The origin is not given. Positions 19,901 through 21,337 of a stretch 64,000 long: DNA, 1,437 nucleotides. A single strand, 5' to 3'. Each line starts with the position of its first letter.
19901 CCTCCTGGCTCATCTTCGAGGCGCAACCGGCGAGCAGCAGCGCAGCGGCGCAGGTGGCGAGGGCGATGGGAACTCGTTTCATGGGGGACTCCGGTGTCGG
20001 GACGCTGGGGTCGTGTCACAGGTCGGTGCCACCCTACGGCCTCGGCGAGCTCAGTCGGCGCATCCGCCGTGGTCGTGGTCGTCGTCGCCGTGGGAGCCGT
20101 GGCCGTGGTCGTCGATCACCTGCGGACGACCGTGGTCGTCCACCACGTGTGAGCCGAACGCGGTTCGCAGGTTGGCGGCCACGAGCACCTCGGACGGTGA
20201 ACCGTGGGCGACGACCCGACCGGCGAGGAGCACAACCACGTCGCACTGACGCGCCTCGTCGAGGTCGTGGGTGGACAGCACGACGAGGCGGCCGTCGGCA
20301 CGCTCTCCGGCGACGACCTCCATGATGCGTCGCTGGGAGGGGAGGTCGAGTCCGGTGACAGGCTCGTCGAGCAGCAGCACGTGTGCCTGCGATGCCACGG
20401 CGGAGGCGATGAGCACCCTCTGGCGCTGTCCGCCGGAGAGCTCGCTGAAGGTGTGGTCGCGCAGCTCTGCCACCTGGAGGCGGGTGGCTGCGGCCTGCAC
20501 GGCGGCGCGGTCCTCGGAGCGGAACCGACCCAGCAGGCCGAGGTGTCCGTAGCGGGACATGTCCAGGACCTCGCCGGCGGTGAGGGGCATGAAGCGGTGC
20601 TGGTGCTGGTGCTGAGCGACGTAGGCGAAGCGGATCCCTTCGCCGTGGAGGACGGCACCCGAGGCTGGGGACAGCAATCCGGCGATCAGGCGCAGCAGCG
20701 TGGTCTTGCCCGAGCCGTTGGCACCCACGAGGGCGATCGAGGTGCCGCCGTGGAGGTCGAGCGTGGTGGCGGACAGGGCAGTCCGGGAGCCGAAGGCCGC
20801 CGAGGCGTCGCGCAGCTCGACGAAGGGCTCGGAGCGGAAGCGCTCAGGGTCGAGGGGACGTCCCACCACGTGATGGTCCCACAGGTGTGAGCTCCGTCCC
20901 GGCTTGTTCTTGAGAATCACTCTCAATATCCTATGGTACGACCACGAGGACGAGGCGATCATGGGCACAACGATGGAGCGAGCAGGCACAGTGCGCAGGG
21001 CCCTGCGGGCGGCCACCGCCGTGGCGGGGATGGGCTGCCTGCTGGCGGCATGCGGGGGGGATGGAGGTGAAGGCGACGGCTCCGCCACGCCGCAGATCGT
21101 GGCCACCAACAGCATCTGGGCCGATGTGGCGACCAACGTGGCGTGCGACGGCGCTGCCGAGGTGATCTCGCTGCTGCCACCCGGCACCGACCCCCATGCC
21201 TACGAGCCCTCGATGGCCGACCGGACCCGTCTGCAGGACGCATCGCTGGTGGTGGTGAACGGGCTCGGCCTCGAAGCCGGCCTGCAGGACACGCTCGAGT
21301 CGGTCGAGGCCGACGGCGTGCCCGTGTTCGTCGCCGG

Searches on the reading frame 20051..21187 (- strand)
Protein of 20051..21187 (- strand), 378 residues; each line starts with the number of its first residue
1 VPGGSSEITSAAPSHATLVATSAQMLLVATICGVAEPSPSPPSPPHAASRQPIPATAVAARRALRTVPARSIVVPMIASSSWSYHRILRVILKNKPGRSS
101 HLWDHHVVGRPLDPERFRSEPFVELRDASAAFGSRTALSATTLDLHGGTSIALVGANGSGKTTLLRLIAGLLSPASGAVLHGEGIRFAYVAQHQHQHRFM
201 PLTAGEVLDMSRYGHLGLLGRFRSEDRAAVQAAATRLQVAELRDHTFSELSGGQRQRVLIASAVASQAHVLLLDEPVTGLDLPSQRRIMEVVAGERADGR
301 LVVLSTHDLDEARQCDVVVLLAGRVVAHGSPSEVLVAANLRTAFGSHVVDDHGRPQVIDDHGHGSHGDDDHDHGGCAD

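Call 19: search_protein_families(library=pfam, proteins=[window:20051-21187:-], max_evalue=0.001)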
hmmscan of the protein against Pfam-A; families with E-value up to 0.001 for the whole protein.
window:20051-21187:- (378 aa): 4 families
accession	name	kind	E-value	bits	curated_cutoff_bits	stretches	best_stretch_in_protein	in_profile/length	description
PF00005.33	ABC_tran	-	5.7e-26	92.2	25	1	140-277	3-136/137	ABC transporter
PF13304.12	AAA_21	-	2.3e-12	48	27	2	246-308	234-299/304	AAA domain, putative AbiEii toxin, Type IV TA system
PF02463.25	SMC_N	-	0.00064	19.7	40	0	151-183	27-59/220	RecF/RecN/SMC N terminal domain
PF01078.27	Mg_chelatase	-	0.00082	19.3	20.3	0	132-178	6-52/207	Magnesium chelatase, subunit ChlI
